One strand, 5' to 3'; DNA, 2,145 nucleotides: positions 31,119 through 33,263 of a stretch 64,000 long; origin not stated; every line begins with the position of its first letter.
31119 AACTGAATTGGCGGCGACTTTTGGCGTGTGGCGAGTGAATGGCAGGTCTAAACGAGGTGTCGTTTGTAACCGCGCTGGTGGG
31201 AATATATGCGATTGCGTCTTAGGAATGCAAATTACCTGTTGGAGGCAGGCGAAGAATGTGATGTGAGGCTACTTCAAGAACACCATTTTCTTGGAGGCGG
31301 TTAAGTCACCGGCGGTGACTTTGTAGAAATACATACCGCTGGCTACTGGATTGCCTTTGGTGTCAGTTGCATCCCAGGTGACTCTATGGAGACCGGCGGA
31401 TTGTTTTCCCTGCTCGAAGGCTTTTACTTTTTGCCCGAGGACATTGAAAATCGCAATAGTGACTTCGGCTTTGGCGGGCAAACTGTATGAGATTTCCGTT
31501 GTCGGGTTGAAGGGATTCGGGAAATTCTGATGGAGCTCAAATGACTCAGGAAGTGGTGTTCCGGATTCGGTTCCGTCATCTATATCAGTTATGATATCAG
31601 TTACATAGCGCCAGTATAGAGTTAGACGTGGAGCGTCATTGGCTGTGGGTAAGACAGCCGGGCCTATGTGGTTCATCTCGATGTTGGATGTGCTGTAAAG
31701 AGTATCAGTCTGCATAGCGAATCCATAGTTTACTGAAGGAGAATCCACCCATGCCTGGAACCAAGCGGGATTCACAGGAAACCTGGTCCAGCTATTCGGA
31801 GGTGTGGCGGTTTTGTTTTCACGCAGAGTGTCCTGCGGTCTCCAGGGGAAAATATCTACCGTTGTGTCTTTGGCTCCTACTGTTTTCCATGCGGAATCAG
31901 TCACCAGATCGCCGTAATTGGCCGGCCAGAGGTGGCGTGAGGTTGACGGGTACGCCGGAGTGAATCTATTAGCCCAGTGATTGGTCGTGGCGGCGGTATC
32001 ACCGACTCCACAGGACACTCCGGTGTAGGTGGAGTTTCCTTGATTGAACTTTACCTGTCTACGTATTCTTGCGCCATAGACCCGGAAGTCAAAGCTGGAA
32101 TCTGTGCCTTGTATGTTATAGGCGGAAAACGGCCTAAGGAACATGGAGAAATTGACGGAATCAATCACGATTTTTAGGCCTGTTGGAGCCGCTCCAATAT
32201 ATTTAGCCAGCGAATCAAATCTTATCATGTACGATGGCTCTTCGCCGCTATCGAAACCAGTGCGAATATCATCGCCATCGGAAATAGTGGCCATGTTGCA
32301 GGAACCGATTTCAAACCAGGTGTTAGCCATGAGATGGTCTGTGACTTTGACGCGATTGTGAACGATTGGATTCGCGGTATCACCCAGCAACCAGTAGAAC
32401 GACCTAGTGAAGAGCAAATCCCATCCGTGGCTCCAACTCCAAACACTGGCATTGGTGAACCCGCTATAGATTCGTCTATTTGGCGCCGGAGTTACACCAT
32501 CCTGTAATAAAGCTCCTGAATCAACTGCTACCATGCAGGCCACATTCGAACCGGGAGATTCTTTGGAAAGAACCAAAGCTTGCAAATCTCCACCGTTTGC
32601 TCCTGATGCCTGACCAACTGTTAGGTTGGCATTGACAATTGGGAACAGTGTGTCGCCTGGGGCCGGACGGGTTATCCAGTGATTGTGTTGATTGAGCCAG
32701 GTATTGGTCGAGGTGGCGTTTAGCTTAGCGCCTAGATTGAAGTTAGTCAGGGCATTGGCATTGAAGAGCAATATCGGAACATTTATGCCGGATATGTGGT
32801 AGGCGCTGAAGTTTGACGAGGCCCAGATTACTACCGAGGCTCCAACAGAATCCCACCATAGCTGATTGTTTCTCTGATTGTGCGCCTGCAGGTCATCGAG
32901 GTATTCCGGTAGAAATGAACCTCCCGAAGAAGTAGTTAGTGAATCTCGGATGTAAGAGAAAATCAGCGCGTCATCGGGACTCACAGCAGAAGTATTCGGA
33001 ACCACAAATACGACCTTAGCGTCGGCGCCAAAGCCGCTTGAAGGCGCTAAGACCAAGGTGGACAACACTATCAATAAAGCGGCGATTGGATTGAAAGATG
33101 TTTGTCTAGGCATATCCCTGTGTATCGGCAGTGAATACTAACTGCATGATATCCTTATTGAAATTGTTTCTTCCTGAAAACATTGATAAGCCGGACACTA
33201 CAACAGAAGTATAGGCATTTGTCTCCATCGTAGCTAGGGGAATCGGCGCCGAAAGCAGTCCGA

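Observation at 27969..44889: A cysteine-bracketed double dockerin-like module shared by four otherwise unrelated secreted proteins, with no visible cohesin partner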

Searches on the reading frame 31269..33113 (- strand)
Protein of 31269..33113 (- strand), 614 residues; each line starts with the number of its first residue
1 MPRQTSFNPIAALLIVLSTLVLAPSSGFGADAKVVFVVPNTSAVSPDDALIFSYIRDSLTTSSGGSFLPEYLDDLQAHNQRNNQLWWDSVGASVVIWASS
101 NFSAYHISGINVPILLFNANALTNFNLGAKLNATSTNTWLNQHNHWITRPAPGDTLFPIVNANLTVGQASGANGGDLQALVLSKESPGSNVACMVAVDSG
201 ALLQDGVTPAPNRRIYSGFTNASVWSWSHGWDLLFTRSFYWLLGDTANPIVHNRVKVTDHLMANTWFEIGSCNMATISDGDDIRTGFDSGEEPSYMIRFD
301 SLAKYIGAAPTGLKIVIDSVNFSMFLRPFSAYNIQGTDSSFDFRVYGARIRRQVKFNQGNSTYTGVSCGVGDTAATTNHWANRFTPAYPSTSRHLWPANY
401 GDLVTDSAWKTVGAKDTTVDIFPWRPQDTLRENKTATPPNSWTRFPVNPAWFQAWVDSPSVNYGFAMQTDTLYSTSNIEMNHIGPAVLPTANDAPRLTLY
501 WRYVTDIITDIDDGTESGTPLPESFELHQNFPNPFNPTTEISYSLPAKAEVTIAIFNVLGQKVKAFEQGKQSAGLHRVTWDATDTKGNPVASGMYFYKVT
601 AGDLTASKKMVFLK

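Call 14: search_protein_families(library=pfam, proteins=[window:31269-33113:-], max_evalue=0.01)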
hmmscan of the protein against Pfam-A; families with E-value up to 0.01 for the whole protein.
window:31269-33113:- (614 aa): 3 families
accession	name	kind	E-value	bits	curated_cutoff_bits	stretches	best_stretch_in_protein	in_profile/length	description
PF13860.13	FlgD_ig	-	3.9e-13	49.6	27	1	540-601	13-75/79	FlgD Ig-like domain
PF18962.6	Por_Secre_tail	-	1.5e-07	32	27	1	531-611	2-74/75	Secretion system C-terminal sorting domain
PF13585.12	CHU_C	-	5.1e-05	23.8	27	1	548-604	26-76/86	CHU_C Type IX secretion signal domain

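Call 60: search_protein_families(library=ncbifam, proteins=[window:31269-33110:-], max_evalue=0.1)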
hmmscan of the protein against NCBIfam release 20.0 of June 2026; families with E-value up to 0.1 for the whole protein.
window:31269-33110:- (613 aa): 12 families
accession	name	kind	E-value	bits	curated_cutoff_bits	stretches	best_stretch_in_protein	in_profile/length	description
TIGR04183.1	Por_Secre_tail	domain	7.8e-12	45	23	1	530-610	2-70/72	T9SS type A sorting domain-containing protein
NF005176.1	PRK06655.1-1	equivalog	1.5e-09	38.1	230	1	545-606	94-155/197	flagellar hook assembly protein FlgD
NF033707.1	T9SS_sortase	equivalog_domain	1.8e-09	35.8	420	1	527-602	999-1079/1095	type IX secretion system sortase PorU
NF009276.0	PRK12633.1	equivalog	2.7e-07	30.6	383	1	539-606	119-187/234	flagellar basal body rod modification protein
NF052323.1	T9SSA_dep_M6i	equivalog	1.3e-06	26.7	600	1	529-602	960-1028/1043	T9SS-dependent M6-like inactivated metalloprotease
NF038113.1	T9SSA_dep_M36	equivalog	0.00058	18.1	885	1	527-610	793-867/869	T9SS-dependent M36 family metallopeptidase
NF052228.1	T9SS_PorZ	equivalog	0.0041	15.6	260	1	530-604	676-746/757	type IX secretion system anionic LPS delivery protein PorZ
NF009277.0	PRK12634.1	equivalog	0.0052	16.9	333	1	548-607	122-181/221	flagellar basal body rod modification protein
NF053608.1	Lsa66_OmpA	equivalog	0.0085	14.6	700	1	559-604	188-232/581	fibronectin-binding adhesin Lsa66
NF009452.0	PRK12812.1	equivalog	0.013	14.7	258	1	548-600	152-206/289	flagellar basal body rod modification protein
NF033679.1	DNRLRE_dom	domain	0.045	13.8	34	0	427-478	98-147/164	DNRLRE domain-containing protein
NF009453.0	PRK12813.1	equivalog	0.072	12.6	264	0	540-599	115-172/223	flagellar basal body rod modification protein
